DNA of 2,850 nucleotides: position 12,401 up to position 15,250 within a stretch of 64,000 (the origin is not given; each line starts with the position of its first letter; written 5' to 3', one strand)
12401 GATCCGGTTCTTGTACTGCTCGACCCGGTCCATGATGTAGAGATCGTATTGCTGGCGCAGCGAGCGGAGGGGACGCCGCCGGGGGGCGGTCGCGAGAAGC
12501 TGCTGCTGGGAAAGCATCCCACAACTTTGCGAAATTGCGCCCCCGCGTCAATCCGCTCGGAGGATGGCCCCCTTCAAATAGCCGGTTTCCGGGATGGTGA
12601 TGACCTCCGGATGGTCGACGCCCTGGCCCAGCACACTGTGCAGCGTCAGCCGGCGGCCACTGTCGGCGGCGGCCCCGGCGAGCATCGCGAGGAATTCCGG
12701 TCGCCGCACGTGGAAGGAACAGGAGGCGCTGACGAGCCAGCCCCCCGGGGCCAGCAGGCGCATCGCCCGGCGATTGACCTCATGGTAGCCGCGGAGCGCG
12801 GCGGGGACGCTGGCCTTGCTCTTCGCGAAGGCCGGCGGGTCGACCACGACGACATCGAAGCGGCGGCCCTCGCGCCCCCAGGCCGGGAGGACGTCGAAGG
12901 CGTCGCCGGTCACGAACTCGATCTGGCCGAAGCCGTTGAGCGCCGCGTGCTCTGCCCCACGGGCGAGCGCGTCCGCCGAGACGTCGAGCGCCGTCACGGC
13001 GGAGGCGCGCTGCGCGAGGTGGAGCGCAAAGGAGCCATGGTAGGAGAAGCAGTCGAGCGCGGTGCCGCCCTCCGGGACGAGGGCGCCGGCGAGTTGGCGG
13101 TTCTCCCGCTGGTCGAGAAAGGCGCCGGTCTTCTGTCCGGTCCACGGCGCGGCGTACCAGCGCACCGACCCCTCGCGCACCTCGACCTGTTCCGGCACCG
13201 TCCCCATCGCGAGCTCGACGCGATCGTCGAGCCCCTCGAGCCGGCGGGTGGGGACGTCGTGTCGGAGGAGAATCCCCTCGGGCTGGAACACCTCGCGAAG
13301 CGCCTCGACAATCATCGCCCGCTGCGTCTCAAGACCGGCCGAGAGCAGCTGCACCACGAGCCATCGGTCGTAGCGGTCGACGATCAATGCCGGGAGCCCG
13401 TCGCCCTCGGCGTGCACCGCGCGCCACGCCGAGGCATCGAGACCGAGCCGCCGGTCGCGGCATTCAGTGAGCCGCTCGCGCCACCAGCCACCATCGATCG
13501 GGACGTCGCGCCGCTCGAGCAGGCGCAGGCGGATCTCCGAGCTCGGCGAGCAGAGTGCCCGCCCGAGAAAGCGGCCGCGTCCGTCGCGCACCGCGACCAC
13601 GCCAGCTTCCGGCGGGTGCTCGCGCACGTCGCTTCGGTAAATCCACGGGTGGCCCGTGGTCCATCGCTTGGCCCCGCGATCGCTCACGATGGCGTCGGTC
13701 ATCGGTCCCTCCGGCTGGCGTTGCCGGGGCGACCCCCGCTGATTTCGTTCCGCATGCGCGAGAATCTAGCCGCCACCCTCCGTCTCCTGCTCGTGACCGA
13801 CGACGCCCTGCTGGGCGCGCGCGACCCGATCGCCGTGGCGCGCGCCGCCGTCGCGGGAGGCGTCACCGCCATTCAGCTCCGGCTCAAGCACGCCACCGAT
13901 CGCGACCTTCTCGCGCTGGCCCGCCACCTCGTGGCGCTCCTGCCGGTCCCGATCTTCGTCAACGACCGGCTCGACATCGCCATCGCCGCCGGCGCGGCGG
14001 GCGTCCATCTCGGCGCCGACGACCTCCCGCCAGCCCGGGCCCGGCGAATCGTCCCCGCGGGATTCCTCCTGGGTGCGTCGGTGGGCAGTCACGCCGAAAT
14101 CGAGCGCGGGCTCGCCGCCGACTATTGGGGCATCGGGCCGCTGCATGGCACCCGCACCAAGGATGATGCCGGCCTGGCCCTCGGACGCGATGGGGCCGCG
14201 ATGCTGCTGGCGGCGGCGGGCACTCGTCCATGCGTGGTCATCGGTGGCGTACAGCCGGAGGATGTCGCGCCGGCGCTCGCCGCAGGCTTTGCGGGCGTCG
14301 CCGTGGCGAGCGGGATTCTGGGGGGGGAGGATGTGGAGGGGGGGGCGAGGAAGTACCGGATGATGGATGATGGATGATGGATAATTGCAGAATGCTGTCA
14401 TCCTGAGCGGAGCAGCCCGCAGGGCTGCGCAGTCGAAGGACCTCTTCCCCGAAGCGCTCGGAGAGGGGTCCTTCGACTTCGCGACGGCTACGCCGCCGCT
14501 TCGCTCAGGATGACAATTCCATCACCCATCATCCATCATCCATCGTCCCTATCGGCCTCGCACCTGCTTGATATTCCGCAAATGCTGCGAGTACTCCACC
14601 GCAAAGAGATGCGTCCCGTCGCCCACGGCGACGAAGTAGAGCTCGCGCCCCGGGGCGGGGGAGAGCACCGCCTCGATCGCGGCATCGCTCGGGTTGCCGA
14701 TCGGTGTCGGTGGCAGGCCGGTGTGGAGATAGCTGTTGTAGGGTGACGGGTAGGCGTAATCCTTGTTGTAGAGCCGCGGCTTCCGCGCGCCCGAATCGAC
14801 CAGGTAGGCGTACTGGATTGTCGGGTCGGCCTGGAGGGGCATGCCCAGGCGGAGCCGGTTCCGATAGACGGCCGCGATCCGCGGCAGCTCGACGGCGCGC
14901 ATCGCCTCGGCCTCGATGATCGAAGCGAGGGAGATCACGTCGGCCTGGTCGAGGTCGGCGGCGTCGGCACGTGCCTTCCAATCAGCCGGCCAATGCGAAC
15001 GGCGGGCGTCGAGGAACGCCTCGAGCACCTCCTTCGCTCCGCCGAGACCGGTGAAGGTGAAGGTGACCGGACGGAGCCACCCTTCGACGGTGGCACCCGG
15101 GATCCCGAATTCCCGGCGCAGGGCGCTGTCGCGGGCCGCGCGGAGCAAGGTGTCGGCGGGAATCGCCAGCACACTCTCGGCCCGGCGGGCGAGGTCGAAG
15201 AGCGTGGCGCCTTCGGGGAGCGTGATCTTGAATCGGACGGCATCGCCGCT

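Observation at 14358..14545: Composite nested palindrome between thiE and mltG; heptad arms encode the thiE C-terminus and stop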

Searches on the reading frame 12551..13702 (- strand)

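Call 17: search_protein_families(library=pfam, proteins=[window:12551-13702:-])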
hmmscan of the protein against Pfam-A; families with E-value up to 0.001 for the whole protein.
window:12551-13702:- (384 aa): 8 families
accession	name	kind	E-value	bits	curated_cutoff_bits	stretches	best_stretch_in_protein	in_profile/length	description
PF10672.15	Methyltrans_SAM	-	5.3e-15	55.9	27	1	160-332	73-243/286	S-adenosylmethionine-dependent methyltransferase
PF17785.7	PUA_3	-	1.9e-14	53.7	22.6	1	5-64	2-64/64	PUA-like domain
PF13847.12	Methyltransf_31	-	3.2e-11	43.5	27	1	212-330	4-114/145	Methyltransferase domain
PF13649.12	Methyltransf_25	-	2.9e-08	34.7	27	1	217-308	3-91/97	Methyltransferase domain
PF08242.18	Methyltransf_12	-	8.6e-06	26.9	30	1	223-323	8-98/98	Methyltransferase domain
PF08241.18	Methyltransf_11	-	1.3e-05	26.2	21.2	1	222-324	7-94/95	Methyltransferase domain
PF03602.21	Cons_hypoth95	-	4.4e-05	23.7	24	1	212-297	42-128/182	Conserved hypothetical protein 95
PF05175.20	MTS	-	0.00017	21.7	23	1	212-324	32-137/170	Methyltransferase small domain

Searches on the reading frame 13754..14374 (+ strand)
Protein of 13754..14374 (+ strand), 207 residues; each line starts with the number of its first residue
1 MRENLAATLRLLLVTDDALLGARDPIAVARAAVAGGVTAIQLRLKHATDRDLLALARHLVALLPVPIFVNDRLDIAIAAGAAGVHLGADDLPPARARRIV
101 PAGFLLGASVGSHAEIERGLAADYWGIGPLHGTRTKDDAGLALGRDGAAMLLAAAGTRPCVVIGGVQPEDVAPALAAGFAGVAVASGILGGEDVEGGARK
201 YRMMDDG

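Call 16: find_homologous_proteins(query=window:13754-14374:+, max_evalue=1e-10)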
Query window:13754-14374:+ (207 aa): 2039 proteins with E <= 1e-10 among 8000 candidates; the best 120 are listed.
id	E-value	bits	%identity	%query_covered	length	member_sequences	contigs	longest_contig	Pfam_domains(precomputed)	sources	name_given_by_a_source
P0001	9.6e-120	416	99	100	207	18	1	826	PF02581.24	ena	-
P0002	6.8e-103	361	87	99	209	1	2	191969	PF02581.24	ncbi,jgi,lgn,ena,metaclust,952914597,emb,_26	jgi:thiamine-phosphate pyrophosphorylase|metaclust:\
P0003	2.5e-102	359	86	100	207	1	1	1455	PF02581.24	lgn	-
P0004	1.1e-101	357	89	97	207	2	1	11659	PF02581.24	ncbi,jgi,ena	jgi:thiamine-phosphate pyrophosphorylase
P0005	4.7e-101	355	86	99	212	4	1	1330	PF02581.24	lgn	-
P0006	3.1e-98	346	81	100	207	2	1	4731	PF02581.24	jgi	-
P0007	6.5e-96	338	81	99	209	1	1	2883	PF02581.24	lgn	-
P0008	4.2e-95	335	83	97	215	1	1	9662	PF02581.24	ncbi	-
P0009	2.6e-94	333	80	100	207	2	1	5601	PF02581.24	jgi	jgi:thiamine-phosphate pyrophosphorylase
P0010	5.5e-94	332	82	97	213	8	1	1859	PF02581.24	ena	-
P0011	8.9e-93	328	80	99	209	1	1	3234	PF02581.24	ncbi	-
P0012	5.0e-91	322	79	97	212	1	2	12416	PF02581.24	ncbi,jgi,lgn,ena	-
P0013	4.5e-87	309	78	97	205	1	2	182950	PF02581.24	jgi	jgi:thiamine-phosphate pyrophosphorylase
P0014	4.7e-85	302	74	98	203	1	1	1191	PF02581.24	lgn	-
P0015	9.7e-83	295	75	98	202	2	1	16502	PF02581.24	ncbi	-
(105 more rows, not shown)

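Call 17: search_protein_families(library=pfam, proteins=[window:13754-14374:+])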
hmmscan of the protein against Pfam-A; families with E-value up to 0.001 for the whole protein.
window:13754-14374:+ (207 aa): 1 family
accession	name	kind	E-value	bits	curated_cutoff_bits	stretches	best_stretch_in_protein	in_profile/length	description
PF02581.23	TMP-TENI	-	2.9e-43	147.8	27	1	11-188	1-180/180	Thiamine monophosphate synthase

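Call 19: find_encoding_contigs(protein=P0002, flank=10000, max_places=2)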
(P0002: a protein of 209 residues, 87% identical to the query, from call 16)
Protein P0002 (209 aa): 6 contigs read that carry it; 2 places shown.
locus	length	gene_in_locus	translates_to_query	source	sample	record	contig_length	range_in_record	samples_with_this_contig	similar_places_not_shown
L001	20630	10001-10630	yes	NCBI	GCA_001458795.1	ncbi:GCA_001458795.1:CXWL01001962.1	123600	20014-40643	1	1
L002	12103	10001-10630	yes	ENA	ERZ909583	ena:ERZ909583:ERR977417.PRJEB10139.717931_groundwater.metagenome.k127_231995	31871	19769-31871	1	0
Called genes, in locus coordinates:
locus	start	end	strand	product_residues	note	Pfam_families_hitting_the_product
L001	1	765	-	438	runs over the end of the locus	PF03721:UDPG_MGDP_dh_N, PF00984:UDPG_MGDP_dh, PF03720:UDPG_MGDP_dh_C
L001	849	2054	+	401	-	PF13439:Glyco_transf_4, PF13579:Glyco_trans_4_4 (weak), PF00534:Glycos_transf_1, PF13692:Glyco_trans_1_4, PF13524:Glyco_trans_1_2 (weak)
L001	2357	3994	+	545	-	PF01936:NYN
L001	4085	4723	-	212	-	-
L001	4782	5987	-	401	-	PF00155:Aminotran_1_2, PF01053:Cys_Met_Meta_PP (weak)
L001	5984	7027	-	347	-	PF08240:ADH_N, PF16912:Glu_dehyd_C, PF00107:ADH_zinc_N, PF13602:ADH_zinc_N_2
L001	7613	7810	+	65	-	-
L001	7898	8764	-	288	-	PF13649:Methyltransf_25 (faint)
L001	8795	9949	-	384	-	PF17785:PUA_3, PF08242:Methyltransf_12 (faint), PF10672:Methyltrans_SAM, PF05175:MTS (faint), PF08241:Methyltransf_11 (faint), PF13649:Methyltransf_25, PF13847:Methyltransf_31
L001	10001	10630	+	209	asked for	PF02581:TMP-TENI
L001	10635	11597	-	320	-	PF02618:YceG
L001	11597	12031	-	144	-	PF03652:RuvX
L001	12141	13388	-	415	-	PF07498:Rho_N, PF07497:Rho_RNA_bind, PF00006:ATP-synt_ab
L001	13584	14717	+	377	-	PF02163:Peptidase_M50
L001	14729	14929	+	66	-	PF00512:HisKA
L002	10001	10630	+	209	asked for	PF02581:TMP-TENI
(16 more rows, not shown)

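Call 20: find_encoding_contigs(protein=P0004, flank=10000, max_places=2)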
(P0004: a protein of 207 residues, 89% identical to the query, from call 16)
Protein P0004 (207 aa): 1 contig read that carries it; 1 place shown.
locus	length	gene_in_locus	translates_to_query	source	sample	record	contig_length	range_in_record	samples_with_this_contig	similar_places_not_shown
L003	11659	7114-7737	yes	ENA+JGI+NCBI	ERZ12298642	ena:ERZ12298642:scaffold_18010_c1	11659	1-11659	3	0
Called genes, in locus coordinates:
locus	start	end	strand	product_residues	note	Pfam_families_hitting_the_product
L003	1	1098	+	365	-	?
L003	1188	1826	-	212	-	-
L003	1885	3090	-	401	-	PF00155:Aminotran_1_2, PF01053:Cys_Met_Meta_PP (weak), PF01212:Beta_elim_lyase (faint)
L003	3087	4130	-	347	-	PF08240:ADH_N, PF16912:Glu_dehyd_C (weak), PF00107:ADH_zinc_N, PF13602:ADH_zinc_N_2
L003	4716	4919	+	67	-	-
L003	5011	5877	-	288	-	-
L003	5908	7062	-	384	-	PF17785:PUA_3, PF08242:Methyltransf_12 (faint), PF08241:Methyltransf_11 (faint), PF10672:Methyltrans_SAM, PF13649:Methyltransf_25, PF13847:Methyltransf_31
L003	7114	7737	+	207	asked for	PF02581:TMP-TENI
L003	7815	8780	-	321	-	PF02618:YceG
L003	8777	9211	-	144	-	PF03652:RuvX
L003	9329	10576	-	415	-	PF07498:Rho_N, PF07497:Rho_RNA_bind, PF00006:ATP-synt_ab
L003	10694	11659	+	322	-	?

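Call 21: find_encoding_contigs(protein=P0006, flank=10000, max_places=2)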
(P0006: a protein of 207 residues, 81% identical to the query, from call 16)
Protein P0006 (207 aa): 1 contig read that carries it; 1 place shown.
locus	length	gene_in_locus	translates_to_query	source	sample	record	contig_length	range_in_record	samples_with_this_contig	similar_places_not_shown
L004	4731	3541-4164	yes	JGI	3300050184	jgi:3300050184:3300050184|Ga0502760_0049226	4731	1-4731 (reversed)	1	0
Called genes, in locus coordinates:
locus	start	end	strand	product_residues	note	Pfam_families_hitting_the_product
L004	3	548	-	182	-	?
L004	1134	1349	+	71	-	-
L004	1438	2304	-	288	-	-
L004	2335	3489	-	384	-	PF17785:PUA_3, PF10672:Methyltrans_SAM, PF03602:Cons_hypoth95 (weak), PF08241:Methyltransf_11 (weak), PF13649:Methyltransf_25, PF13847:Methyltransf_31, PF08242:Methyltransf_12 (weak)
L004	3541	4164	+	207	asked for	PF02581:TMP-TENI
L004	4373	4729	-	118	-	?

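Call 22: find_encoding_contigs(protein=P0009, flank=10000, max_places=2)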
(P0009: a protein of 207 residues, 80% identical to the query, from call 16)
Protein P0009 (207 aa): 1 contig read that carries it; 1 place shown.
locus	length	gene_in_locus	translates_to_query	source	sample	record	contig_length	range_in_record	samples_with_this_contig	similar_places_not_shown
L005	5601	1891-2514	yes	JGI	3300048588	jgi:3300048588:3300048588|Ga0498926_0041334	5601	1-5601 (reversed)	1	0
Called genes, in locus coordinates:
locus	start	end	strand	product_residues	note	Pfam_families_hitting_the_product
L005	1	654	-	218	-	?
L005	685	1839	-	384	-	PF17785:PUA_3, PF10672:Methyltrans_SAM, PF03602:Cons_hypoth95 (weak), PF08241:Methyltransf_11 (weak), PF13649:Methyltransf_25, PF13847:Methyltransf_31, PF08242:Methyltransf_12 (weak)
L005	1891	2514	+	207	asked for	PF02581:TMP-TENI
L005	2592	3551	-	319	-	PF02618:YceG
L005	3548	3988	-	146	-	PF03652:RuvX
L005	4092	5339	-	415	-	PF07498:Rho_N, PF07497:Rho_RNA_bind, PF00006:ATP-synt_ab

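Call 38: find_encoding_contigs(protein=P0001, flank=3000, max_places=3)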
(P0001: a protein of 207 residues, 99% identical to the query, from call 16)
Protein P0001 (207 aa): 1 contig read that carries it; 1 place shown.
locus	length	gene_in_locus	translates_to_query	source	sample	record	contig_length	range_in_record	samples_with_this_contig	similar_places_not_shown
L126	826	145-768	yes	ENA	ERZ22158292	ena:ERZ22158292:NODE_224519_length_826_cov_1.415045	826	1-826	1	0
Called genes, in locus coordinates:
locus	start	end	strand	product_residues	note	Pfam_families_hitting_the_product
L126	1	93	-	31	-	?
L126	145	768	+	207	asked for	PF02581:TMP-TENI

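Call 39: find_encoding_contigs(protein=P0003, flank=3000, max_places=3)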
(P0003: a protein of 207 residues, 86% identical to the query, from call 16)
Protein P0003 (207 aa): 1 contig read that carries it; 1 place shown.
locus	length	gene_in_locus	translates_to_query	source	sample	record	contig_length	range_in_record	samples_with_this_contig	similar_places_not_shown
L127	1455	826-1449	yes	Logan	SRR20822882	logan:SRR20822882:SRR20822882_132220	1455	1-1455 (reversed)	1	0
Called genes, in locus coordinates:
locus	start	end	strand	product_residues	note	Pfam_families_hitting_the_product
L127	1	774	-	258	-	?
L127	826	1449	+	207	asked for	PF02581:TMP-TENI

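Call 40: find_encoding_contigs(protein=P0005, flank=3000, max_places=3)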
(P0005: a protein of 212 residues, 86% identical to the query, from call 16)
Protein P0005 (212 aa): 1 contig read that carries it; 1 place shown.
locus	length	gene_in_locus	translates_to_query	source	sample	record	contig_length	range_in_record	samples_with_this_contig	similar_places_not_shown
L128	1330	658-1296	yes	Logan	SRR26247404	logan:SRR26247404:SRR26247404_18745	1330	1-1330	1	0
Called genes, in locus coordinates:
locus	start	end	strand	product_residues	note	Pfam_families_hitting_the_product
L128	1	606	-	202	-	?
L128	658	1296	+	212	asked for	PF02581:TMP-TENI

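Call 57: find_related_loci(query=window:13754-14374:+, collection=metagenome_contigs, flank=2500)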
Query window:13754-14374:+ (207 aa) in metagenome_contigs; peptide patterns used: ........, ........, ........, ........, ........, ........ (x = any residue, [..] = any of these).
476 stretches matched a pattern; 202 encode a relative of the query (tblastn E <= 1e-3); the best 80 are kept; 80 distinct loci.
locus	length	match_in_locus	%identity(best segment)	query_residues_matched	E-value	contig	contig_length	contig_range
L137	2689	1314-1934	99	1-207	6e-132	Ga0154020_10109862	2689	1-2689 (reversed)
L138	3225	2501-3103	82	1-201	1e-91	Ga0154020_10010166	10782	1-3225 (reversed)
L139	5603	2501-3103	82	1-201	3e-91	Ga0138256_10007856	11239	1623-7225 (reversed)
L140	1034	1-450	99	58-207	4e-99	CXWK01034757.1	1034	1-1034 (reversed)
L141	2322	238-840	79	1-201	1e-90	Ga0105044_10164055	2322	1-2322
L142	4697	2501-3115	67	1-205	3e-82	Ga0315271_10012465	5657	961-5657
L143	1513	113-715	71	1-201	2e-82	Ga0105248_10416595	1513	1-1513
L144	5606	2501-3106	69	1-202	4e-75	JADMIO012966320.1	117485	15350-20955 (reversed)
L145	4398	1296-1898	70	1-201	6e-73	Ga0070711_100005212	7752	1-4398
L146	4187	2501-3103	70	1-201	6e-73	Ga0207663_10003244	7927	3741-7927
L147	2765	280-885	66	1-202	7e-72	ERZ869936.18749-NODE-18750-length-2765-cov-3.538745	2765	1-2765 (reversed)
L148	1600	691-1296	60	1-202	7e-73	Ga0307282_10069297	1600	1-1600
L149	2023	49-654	60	1-202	6e-71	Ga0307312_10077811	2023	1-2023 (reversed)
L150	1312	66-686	58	1-207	3e-72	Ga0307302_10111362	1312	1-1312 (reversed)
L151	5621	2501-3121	87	1-205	4e-92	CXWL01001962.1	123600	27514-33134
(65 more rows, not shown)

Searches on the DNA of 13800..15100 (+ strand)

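Call 6: search_rna_families(source=window, start=13800, end=15100, threshold=evalue, max_evalue=10, show_alignments=3)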
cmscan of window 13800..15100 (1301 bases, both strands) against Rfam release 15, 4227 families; matches with E-value up to 10: 9.
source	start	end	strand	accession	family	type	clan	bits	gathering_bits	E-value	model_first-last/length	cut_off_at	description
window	14396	14515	-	RF04119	MIR1858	Gene; miRNA;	-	31.1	137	0.0053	39-165/197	no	MIR1858 microRNA precursor family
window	14343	14561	-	RF04203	MIR1144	Gene; miRNA;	-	28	90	0.017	1-197/197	no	MIR1144 microRNA precursor family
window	14426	14483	+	RF00963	mir-642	Gene; miRNA;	-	25.7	90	0.076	1-83/83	no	mir-642 microRNA precursor family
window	14426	14483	-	RF00963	mir-642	Gene; miRNA;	-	24.7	90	0.13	1-83/83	no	mir-642 microRNA precursor family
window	14400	14510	+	RF03240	MIR5534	Gene; miRNA;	-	17.2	79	4.5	1-102/102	no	MIR5534 microRNA precursor family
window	14503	14562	-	RF01140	sR20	Gene; snRNA; snoRNA; CD-box;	-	16.7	44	1.7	1-56/56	no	Small nucleolar RNA sR20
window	14203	14261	+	RF01276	sR53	Gene; snRNA; snoRNA; CD-box;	-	16.6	49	0.47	1-60/60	no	Small nucleolar RNA sR53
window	14508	14540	-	RF00760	mir-342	Gene; miRNA;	-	14.1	60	9.1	34-66/99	no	mir-342 microRNA precursor family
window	13957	14004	+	RF01668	P10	Gene; sRNA;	-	13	37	8.4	1-72/72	no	Pseudomonas sRNA P10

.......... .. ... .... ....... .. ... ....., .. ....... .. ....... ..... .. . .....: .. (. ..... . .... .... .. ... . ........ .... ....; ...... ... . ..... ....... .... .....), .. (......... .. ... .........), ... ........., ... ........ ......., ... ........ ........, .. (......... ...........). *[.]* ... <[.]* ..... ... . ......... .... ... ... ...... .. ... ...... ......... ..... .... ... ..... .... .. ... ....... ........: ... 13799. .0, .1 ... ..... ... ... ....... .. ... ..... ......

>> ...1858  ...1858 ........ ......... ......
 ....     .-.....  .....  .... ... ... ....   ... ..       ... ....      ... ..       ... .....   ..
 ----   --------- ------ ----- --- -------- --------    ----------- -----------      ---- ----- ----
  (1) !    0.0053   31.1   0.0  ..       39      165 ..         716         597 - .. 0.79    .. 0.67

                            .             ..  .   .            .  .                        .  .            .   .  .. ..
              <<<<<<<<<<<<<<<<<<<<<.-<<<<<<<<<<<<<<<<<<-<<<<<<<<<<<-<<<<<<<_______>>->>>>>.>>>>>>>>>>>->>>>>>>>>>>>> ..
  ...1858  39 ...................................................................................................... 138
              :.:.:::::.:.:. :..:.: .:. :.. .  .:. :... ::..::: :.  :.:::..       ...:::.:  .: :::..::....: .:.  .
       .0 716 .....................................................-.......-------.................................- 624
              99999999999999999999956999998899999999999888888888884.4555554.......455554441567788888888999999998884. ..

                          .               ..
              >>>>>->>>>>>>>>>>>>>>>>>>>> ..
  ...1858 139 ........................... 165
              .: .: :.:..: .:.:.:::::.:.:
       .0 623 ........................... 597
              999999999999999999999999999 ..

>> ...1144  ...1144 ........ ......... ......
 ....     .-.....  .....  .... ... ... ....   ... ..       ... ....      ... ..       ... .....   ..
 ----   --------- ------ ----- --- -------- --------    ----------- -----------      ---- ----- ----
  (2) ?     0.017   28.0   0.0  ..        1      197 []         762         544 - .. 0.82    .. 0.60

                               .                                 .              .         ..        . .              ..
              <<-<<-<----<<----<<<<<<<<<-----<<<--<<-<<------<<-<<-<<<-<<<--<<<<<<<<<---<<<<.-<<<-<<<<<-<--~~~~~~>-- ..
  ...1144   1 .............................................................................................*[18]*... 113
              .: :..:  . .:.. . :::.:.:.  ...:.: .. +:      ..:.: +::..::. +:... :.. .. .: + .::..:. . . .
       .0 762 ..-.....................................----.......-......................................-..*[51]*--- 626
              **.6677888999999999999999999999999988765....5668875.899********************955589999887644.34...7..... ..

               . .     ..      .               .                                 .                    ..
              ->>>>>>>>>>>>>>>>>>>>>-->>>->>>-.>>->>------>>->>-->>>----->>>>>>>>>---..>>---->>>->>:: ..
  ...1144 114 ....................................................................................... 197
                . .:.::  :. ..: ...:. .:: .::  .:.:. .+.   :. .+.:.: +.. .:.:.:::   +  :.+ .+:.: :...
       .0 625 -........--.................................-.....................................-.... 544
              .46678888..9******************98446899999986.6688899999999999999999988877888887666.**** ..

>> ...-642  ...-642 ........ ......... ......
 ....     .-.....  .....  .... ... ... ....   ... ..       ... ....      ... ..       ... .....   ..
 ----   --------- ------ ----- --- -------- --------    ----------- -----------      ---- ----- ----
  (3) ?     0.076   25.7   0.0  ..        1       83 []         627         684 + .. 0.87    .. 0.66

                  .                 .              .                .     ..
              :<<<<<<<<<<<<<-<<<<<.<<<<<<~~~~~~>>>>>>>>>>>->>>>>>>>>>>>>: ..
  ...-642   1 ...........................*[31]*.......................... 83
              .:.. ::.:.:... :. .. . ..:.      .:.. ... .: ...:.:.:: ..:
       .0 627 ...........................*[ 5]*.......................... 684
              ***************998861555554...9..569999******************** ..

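Call 48: search_dna_similar(query=window:14396-14515:+, collection=plasmids, mode=distant, max_evalue=0.01, max_rows=25)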
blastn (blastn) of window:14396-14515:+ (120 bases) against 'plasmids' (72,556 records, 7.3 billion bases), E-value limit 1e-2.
Records with a match: 4; places in all: 4; records where one place covers at least 80% of the query: 0.
Best place of each record, by identity: 80-90% 4.
By first word of the organism name: Rhizobium 4.
By predicted mobility (MOB-suite, as given by PLSDB): non-mobilizable 4.
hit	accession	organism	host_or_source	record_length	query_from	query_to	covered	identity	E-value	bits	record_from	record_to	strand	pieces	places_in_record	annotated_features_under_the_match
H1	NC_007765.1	Rhizobium etli CFN 42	-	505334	73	119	39%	83.0%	7e-3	47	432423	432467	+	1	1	flagellin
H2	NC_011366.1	Rhizobium leguminosarum bv. trifolii WSM2304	-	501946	73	119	39%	83.0%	7e-3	47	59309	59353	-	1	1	flagellin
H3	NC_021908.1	Rhizobium etli bv. mimosae str. Mim1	Mimosa affinis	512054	73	119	39%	83.0%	7e-3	47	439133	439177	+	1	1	none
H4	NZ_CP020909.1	Rhizobium etli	Phaseolus vulgaris,cell culture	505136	73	119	39%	83.0%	7e-3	47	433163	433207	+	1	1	flagellin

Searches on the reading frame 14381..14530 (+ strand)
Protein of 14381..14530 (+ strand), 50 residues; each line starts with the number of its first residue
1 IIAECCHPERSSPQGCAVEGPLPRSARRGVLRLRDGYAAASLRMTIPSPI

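Call 78: search_protein_families(library=pfam, max_evalue=10, proteins=[window:14381-14530:+, window:14385-14510:+])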
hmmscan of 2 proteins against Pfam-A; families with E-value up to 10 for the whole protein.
seq(50 aa): 0 families

seq(42 aa): 0 families

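Call 79: search_protein_families(library=ncbifam, max_evalue=10, proteins=[window:14381-14530:+, window:14385-14510:+])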
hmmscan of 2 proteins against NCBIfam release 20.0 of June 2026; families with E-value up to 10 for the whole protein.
seq(50 aa): 0 families

seq(42 aa): 0 families
